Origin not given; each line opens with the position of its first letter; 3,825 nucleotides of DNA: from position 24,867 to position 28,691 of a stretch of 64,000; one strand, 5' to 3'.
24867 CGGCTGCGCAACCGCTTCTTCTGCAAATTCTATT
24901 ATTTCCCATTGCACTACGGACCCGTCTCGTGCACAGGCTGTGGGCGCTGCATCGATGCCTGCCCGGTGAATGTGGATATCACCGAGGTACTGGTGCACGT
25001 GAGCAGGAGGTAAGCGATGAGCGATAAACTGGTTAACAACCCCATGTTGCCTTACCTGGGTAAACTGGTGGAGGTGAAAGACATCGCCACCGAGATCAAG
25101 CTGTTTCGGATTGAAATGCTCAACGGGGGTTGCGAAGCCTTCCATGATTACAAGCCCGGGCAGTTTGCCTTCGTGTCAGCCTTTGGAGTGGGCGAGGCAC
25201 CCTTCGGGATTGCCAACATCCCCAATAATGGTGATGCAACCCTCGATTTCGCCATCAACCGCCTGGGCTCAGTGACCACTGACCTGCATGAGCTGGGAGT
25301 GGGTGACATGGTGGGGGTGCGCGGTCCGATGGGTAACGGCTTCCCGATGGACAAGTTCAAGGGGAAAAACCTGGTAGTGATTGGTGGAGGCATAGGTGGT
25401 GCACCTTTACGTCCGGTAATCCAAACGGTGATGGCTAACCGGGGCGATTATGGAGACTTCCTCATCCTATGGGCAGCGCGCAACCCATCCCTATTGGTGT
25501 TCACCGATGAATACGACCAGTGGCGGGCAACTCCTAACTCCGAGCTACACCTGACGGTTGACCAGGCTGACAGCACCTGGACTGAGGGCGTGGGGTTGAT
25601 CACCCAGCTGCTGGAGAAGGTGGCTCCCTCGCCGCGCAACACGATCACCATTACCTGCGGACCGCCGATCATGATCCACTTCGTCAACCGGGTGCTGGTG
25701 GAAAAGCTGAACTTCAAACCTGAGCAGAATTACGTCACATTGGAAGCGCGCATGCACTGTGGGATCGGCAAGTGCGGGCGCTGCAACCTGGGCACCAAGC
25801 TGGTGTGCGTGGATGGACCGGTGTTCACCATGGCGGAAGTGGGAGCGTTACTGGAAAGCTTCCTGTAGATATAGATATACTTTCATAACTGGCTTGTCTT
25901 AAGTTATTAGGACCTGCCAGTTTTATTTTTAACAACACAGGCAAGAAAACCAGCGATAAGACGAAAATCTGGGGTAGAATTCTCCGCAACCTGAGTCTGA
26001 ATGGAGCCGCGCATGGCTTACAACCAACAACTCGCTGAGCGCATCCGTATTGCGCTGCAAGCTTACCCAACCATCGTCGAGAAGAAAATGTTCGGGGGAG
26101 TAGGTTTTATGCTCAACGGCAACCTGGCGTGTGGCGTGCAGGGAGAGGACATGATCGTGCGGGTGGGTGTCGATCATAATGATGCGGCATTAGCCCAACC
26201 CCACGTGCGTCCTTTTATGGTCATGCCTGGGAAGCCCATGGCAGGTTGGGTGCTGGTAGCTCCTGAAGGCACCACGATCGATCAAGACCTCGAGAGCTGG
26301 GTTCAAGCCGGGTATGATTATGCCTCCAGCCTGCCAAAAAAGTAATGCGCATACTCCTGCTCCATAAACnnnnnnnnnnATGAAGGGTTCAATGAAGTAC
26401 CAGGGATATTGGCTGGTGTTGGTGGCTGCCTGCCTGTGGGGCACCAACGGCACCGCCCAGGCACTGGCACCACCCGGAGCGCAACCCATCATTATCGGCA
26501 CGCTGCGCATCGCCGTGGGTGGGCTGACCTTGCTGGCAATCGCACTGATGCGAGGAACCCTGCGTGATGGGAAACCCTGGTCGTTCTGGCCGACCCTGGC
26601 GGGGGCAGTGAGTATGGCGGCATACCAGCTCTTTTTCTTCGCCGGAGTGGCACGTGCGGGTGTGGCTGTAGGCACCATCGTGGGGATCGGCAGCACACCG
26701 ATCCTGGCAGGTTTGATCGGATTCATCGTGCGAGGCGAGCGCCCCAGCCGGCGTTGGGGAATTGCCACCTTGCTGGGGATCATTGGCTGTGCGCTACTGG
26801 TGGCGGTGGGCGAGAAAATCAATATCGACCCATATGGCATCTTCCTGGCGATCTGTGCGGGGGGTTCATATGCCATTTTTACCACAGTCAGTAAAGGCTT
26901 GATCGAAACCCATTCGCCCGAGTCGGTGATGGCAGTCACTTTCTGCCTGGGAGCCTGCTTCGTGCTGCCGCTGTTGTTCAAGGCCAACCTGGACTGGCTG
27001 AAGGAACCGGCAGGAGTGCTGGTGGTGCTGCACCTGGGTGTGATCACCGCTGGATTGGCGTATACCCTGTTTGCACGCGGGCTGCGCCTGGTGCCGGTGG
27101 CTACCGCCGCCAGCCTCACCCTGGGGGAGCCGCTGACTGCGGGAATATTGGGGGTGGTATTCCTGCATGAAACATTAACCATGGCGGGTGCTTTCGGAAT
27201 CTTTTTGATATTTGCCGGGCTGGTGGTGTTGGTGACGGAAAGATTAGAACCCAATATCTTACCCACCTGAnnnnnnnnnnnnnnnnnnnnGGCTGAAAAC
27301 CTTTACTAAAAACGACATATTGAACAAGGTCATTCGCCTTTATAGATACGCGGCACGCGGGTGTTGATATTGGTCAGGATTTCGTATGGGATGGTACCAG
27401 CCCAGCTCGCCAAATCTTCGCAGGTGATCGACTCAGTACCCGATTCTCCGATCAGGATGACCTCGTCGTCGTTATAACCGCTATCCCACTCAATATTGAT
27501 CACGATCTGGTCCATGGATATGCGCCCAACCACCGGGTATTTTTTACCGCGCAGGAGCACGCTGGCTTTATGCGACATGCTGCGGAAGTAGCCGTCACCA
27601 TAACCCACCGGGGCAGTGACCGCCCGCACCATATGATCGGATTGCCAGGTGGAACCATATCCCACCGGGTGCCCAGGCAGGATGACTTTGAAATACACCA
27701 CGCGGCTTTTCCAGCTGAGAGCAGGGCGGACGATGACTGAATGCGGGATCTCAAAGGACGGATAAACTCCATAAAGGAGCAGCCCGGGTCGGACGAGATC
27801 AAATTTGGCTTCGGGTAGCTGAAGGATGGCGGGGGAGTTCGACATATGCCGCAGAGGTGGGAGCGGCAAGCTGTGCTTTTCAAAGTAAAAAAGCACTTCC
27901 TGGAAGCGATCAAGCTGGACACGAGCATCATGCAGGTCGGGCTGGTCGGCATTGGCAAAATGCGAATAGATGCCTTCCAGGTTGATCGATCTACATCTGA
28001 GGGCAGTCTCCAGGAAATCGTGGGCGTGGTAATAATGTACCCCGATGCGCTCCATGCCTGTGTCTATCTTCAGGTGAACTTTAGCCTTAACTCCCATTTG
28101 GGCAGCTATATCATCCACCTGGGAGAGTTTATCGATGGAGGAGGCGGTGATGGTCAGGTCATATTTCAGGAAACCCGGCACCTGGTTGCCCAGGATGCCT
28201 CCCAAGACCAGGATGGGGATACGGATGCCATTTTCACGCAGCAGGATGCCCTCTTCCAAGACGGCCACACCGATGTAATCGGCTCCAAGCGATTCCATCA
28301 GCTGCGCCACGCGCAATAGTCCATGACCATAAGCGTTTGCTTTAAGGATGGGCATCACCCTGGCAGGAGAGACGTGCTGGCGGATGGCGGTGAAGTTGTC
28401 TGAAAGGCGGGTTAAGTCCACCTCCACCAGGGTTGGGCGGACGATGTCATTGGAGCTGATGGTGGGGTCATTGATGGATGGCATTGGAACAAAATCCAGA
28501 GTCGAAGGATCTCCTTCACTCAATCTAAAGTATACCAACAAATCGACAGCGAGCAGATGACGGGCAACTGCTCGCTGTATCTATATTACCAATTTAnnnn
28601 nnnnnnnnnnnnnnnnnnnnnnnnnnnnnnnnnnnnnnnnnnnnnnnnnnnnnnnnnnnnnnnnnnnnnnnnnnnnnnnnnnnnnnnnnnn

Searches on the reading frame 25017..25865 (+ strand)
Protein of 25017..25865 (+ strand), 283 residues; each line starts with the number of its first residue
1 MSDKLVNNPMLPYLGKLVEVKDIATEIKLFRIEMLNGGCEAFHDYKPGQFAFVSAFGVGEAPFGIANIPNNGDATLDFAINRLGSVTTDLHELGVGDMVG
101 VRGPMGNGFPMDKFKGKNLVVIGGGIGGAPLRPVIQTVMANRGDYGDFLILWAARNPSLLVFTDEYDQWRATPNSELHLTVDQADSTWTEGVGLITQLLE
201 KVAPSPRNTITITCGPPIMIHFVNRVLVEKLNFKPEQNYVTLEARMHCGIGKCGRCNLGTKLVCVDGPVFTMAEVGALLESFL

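Call 8: search_protein_families(library=pfam, proteins=[window:25017-25865:+], max_evalue=0.01)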
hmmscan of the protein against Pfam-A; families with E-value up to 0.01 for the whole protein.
seq(283 aa): 2 families
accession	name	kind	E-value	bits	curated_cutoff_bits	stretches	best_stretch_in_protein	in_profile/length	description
PF00175.26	NAD_binding_1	-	3.4e-14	53.8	22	1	122-224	2-108/109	Oxidoreductase NAD-binding domain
PF10418.14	DHODB_Fe-S_bind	-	6.5e-10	39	23.9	1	243-275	1-40/41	Iron-sulfur cluster binding domain of dihydroorotate dehydrogenase B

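Call 22: search_solved_structures(query=window:25017-25865:+, max_evalue=0.001)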
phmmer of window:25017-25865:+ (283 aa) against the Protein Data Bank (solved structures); distinct sequences matched with E-value up to 0.001: 40.
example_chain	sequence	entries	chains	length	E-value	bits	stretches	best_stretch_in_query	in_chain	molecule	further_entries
9nez_C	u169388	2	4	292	2.5e-49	171.3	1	8-275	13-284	Sulfhydrogenase 1 subunit gamma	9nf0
5ksw_B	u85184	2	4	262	2.5e-15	59.7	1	46-271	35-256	Dihydroorotate dehydrogenase B (NAD(+)), electron transfer subunit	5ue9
1ep3_B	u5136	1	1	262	8.3e-15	58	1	61-271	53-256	DIHYDROOROTATE DEHYDROGENASE B (PYRK SUBUNIT)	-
1ep1_B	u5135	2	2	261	8.5e-15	58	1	61-271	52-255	DIHYDROOROTATE DEHYDROGENASE B (PYRK SUBUNIT)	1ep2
5jca_S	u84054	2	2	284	1.6e-14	57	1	16-271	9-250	NADH-dependent Ferredoxin:NADP Oxidoreductase (NfnI) subunit beta | NADH-dependent Ferredoxin:NADP Oxidoreductase subunit beta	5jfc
4ylf_A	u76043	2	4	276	2.1e-13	53.4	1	43-275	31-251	Dihydroorotate dehydrogenase B (NAD(+)), electron transfer subunit homolog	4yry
1cnf_A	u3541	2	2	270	4.8e-13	52.2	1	84-240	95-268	NITRATE REDUCTASE | NADH-DEPENDENT NITRATE REDUCTASE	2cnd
7qu3_A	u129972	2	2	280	5.5e-12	48.7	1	86-228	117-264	Na(+)-translocating NADH-quinone reductase subunit F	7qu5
1cne_A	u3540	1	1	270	1.2e-11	47.6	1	84-240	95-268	NITRATE REDUCTASE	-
2eix_A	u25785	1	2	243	5.4e-11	45.5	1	76-240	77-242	NADH-cytochrome b5 reductase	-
5yly_A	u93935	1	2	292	1.6e-10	43.9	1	87-234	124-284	Nitrate reductase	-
7rom_A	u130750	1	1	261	6.4e-10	42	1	83-234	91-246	NADH-cytochrome b5 reductase 1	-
1i7p_A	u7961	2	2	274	1.6e-09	40.7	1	117-233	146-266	NADH-CYTOCHROME B5 REDUCTASE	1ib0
1qx4_A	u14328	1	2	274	2.2e-09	40.2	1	117-233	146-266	NADH-cytochrome b5 reductase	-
7qty_A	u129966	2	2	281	7e-09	38.5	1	88-227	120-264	Na(+)-translocating NADH-quinone reductase subunit F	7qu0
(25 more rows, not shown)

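Call 23: search_protein_families(library=ncbifam, proteins=[window:25017-25865:+], max_evalue=0.00001)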
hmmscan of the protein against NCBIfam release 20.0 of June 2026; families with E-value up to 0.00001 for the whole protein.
window:25017-25865:+ (283 aa): 22 families
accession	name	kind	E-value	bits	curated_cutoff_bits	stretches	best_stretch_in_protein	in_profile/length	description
NF006220.0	PRK08345.1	subfamily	1.1e-62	211.9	395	1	7-273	5-285/294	cytochrome-c3 hydrogenase subunit gamma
TIGR02911.1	sulfite_red_B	equivalog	4.3e-54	183.3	288.6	1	43-275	29-256/261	anaerobic sulfite reductase subunit AsrB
NF040835.1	sulfhyd_HydG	equivalog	2.1e-51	174.9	650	1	9-274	14-283/292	NADPH-dependent hydrogenase/sulfhydrogenase 1 subunit gamma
NF040830.1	sulfhyd_ShyC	equivalog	1.7e-49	168.6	600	1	8-273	2-279/288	NAD(P)-dependent hydrogenase/sulfhydrogenase 2 subunit gamma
NF000796.0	PRK00054.1-1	equivalog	1.2e-40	139.3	224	1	18-275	6-235/254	dihydroorotate dehydrogenase electron transfer subunit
NF009414.0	PRK12778.1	equivalog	1.1e-25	90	1103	1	16-275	3-248/752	bifunctional dihydroorotate dehydrogenase B NAD binding subunit/NADPH-dependent glutamate synthase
NF000798.0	PRK00054.1-3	equivalog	1.2e-24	87.3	219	1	40-275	26-242/244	dihydroorotate dehydrogenase electron transfer subunit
NF004862.0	PRK06222.1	subfamily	3e-23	82.7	220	1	18-275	5-248/281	sulfide/dihydroorotate dehydrogenase-like FAD/NAD-binding protein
NF000799.0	PRK00054.1-4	equivalog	9.5e-22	77.3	314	1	43-275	31-256/258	dihydroorotate dehydrogenase electron transfer subunit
NF000797.0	PRK00054.1-2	equivalog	2.7e-19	69.5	270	1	17-274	19-264/267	dihydroorotate dehydrogenase electron transfer subunit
NF009415.0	PRK12779.1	equivalog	2.4e-12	45.6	1519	1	44-268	676-911/944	putative bifunctional glutamate synthase subunit beta/2-polyprenylphenol hydroxylase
NF004470.0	PRK05802.1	equivalog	7.6e-12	44.9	313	1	13-258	66-303/330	sulfide/dihydroorotate dehydrogenase-like FAD/NAD-binding protein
NF045803.1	MethMoxFADbindMmoC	equivalog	8.5e-12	44.5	500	1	13-229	107-327/343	aromatic/alkene monooxygenase hydroxylase FAD-binding subunit MmoC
NF007964.0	PRK10684.1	equivalog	2.5e-11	43.1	383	1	35-227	27-222/333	NADH oxidoreductase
TIGR01941.1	nqrF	equivalog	2.8e-11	43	295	1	83-228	239-389/405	NADH:ubiquinone reductase (Na(+)-transporting) subunit F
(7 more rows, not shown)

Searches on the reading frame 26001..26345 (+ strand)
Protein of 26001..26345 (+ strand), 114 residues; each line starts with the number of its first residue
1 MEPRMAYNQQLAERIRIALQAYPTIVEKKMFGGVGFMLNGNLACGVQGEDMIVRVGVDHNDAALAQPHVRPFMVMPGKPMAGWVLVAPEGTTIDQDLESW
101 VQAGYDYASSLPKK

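Call 12: search_protein_families(library=pfam, proteins=[window:26001-26345:+], max_evalue=0.0001)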
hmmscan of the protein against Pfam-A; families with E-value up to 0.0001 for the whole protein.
window:26001-26345:+ (114 aa): 1 family
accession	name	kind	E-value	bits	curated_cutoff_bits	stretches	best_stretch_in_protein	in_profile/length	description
PF04993.18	TfoX_N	-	1.7e-14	54.1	30.1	1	19-106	3-89/91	TfoX N-terminal domain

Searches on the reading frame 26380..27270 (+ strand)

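Call 12: search_protein_families(library=pfam, proteins=[window:26380-27270:+], max_evalue=0.0001)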
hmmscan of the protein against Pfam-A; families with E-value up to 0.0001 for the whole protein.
window:26380-27270:+ (296 aa): 1 family
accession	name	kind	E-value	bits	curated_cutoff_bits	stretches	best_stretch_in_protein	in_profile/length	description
PF00892.27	EamA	-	4.2e-38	131.1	28.2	2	152-285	2-134/135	EamA-like transporter family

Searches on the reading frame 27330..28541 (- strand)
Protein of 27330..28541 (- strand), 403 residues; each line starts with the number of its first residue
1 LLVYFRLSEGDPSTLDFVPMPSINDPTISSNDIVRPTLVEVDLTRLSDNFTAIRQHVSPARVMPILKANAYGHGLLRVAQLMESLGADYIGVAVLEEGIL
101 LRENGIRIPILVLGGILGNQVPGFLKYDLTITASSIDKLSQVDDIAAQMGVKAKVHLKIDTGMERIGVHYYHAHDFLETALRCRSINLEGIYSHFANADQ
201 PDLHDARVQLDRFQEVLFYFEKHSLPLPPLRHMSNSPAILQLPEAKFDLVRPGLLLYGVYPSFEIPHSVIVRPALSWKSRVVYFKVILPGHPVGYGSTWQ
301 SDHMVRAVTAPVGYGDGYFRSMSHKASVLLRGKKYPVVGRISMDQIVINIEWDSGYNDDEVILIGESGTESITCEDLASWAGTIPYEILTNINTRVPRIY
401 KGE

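Call 12: search_protein_families(library=pfam, proteins=[window:27330-28541:-], max_evalue=0.0001)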
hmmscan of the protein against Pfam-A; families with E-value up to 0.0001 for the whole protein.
window:27330-28541:- (403 aa): 2 families
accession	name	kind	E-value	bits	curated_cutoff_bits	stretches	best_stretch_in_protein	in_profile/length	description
PF01168.26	Ala_racemase_N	-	2.3e-67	227.3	24.1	1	41-261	1-220/220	Alanine racemase, N-terminal domain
PF00842.27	Ala_racemase_C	-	4.1e-40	136.7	25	1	274-400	1-127/127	Alanine racemase, C-terminal domain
